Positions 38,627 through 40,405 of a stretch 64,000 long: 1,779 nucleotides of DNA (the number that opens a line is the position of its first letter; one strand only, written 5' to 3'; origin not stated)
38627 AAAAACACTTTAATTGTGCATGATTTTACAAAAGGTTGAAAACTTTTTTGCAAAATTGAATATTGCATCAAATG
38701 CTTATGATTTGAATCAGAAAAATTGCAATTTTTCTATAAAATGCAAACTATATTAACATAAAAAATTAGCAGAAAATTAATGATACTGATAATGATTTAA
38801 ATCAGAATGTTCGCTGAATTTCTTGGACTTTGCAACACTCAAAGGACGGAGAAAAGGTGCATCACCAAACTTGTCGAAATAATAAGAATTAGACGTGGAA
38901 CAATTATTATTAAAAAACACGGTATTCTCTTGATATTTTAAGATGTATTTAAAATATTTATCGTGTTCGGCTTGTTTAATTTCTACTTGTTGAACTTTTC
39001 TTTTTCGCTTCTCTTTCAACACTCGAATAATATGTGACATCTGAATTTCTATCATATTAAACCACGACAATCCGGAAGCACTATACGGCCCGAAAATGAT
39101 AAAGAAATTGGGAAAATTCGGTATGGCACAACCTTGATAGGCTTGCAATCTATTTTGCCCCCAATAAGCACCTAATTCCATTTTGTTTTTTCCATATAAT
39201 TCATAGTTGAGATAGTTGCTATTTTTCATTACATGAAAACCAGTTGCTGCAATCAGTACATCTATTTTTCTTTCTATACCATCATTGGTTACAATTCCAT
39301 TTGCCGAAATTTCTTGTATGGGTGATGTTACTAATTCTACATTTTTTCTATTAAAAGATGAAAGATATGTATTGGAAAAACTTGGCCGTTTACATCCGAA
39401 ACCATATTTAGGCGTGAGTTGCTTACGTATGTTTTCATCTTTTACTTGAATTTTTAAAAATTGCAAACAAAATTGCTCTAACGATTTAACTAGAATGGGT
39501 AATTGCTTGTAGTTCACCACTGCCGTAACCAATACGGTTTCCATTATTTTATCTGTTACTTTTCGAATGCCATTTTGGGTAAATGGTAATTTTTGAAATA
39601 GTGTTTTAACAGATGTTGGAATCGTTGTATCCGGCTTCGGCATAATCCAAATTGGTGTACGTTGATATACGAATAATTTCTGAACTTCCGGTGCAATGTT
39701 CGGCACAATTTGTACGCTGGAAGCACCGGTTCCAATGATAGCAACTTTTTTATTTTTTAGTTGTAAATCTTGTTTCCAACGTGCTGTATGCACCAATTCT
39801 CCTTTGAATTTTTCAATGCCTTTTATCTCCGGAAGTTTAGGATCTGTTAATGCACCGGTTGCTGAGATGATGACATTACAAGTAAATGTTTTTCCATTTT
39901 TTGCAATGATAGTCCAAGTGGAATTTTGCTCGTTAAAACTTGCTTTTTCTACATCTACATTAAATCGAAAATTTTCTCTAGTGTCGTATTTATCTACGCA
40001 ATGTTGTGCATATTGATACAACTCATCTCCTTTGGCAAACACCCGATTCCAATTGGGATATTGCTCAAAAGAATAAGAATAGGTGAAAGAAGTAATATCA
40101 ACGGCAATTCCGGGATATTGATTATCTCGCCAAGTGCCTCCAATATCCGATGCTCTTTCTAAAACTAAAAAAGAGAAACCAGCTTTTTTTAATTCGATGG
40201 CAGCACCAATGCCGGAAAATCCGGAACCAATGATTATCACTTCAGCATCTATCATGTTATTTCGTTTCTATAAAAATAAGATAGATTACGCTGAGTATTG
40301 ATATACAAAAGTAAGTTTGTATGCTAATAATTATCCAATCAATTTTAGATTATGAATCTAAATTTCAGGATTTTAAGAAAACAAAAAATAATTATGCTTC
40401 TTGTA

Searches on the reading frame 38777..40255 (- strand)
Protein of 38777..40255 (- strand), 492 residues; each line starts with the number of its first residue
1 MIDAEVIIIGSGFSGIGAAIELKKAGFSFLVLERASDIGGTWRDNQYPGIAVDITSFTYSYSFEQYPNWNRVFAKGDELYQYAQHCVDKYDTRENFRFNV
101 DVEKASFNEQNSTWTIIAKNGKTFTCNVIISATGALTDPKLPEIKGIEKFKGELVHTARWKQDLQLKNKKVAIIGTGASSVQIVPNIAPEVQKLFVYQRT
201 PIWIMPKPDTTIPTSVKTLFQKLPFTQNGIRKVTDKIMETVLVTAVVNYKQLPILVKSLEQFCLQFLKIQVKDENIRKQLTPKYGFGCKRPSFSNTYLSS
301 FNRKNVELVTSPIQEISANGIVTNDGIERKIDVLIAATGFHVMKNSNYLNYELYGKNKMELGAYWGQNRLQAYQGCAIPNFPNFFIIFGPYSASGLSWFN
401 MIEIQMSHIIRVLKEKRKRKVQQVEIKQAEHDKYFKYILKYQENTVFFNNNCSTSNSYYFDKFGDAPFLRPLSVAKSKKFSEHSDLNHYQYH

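Call 3: search_protein_families(library=pfam, proteins=[window:38777-40255:-], max_evalue=0.01)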
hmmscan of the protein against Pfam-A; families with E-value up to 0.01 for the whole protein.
window:38777-40255:- (492 aa): 15 families
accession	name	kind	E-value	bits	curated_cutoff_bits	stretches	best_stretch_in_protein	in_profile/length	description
PF13738.12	Pyr_redox_3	-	1.1e-17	64.6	30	1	7-212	1-210/305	Pyridine nucleotide-disulphide oxidoreductase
PF00743.25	FMO-like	-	1.3e-17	63.9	22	1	5-217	3-233/532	Flavin-binding monooxygenase-like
PF07992.20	Pyr_redox_2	-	4.5e-15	56.3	26.1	1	5-182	2-156/291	Pyridine nucleotide-disulphide oxidoreductase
PF13450.12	NAD_binding_8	-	1.4e-13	51.3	21.9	1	8-74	1-66/68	NAD(P)-binding Rossmann-like domain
PF01266.30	DAO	-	3.2e-12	47.1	27.9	1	6-45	2-42/353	FAD dependent oxidoreductase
PF13434.12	Lys_Orn_oxgnase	-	4.3e-08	33.1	21.3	1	63-193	81-213/339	L-lysine 6-monooxygenase/L-ornithine 5-monooxygenase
PF01134.28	GIDA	-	4.7e-06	26.4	22.1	0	5-32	1-28/391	Glucose inhibited division protein A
PF03486.20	HI0933_like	-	1.8e-05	24.8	50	0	5-39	2-36/244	HI0933-like protein Rossmann domain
PF12831.13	FAD_oxidored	-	7e-05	22.7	27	1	5-42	1-38/416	FAD dependent oxidoreductase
PF00890.30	FAD_binding_2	-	0.00017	21.3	20.4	1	6-41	2-37/414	FAD binding domain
PF01494.25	FAD_binding_3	-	0.00081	19.1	22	1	4-37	2-35/349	FAD binding domain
PF01946.23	Thi4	-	0.00084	19.1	26.2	1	2-42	16-58/235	Thi4 family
PF00070.33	Pyr_redox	-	0.0012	19.8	22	0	6-39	2-35/82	Pyridine nucleotide-disulphide oxidoreductase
PF01593.30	Amino_oxidase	-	0.0018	18.1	19.8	1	13-84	1-59/443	Flavin containing amine oxidoreductase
PF13454.12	NAD_binding_9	-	0.0039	17.6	21.8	0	7-64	1-63/155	FAD-NAD(P)-binding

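Call 4: search_protein_families(library=ncbifam, proteins=[window:38777-40255:-], max_evalue=0.01)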
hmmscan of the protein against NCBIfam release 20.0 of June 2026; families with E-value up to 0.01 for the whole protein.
window:38777-40255:- (492 aa): 81 families (the best 25 are shown)
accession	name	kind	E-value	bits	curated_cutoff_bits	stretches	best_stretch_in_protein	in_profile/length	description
NF045818.1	Neo-PentlctneDsynPtlE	equivalog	1.5e-61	208.3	1100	2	4-209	49-267/587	neopentalenolactone/pentalenolactone D synthase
NF040505.1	ArsO_flavin_mono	equivalog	3.8e-31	108.8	425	1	5-252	2-244/346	ArsO family NAD(P)H-dependent flavin-containing monooxygenase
NF058570.1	trimeth_mono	equivalog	6.9e-14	51.8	675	1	71-183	92-209/443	trimethylamine monooxygenase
TIGR04046.1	MSMEG_0569_nitr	hypoth_equivalog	7.1e-14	51.6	498.35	1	5-187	2-180/400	MSMEG_0569 family flavin-dependent oxidoreductase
TIGR01292.1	TRX_reduct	equivalog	8.3e-12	44.5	343.45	1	5-191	2-164/300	thioredoxin-disulfide reductase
TIGR04018.1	Bthiol_YpdA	hypoth_equivalog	1.3e-09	37.4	339.9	1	5-183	1-167/316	YpdA family putative bacillithiol disulfide reductase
NF033623.1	urate_HpxO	equivalog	1.6e-06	27.3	500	1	5-38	1-34/381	FAD-dependent urate hydroxylase HpxO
TIGR03467.1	HpnE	equivalog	1.7e-06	27.6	283.05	1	6-43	1-38/430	hydroxysqualene dehydroxylase HpnE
NF045637.1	carotdesatCrtDProt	equivalog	1.8e-06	26.8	580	1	6-55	1-52/485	1-hydroxycarotenoid 3,4-desaturase CrtD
NF004943.0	PRK06292.2-1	equivalog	2.3e-06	26.7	432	1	2-182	2-185/456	dihydrolipoyl dehydrogenase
TIGR02053.1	MerA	equivalog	2.5e-06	26.8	454.45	1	115-236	118-229/465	mercury(II) reductase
NF058655.1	CrtID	equivalog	3.9e-06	26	640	1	6-59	1-54/478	bifunctional phytoene desaturase/3,4-desaturase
NF009410.0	PRK12771.1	subfamily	4.8e-06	25.4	516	0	5-41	140-176/566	NAD(P)-binding protein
NF005548.0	PRK07208.1-4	equivalog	4.9e-06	25.4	389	1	4-73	4-74/488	hypothetical protein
TIGR01813.1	flavo_cyto_c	subfamily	5.9e-06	25.3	285.45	1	5-40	1-37/444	flavocytochrome c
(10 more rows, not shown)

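Call 54: search_protein_families(library=padloc, proteins=[window:38777-40255:-], max_evalue=0.001)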
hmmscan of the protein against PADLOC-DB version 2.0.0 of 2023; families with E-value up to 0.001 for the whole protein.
window:38777-40255:- (492 aa): 1 family
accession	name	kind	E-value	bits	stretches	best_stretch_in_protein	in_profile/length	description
PDLC01086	C3a186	-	2.6e-06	25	1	5-41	2-38/384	"C-3?,4? desaturase"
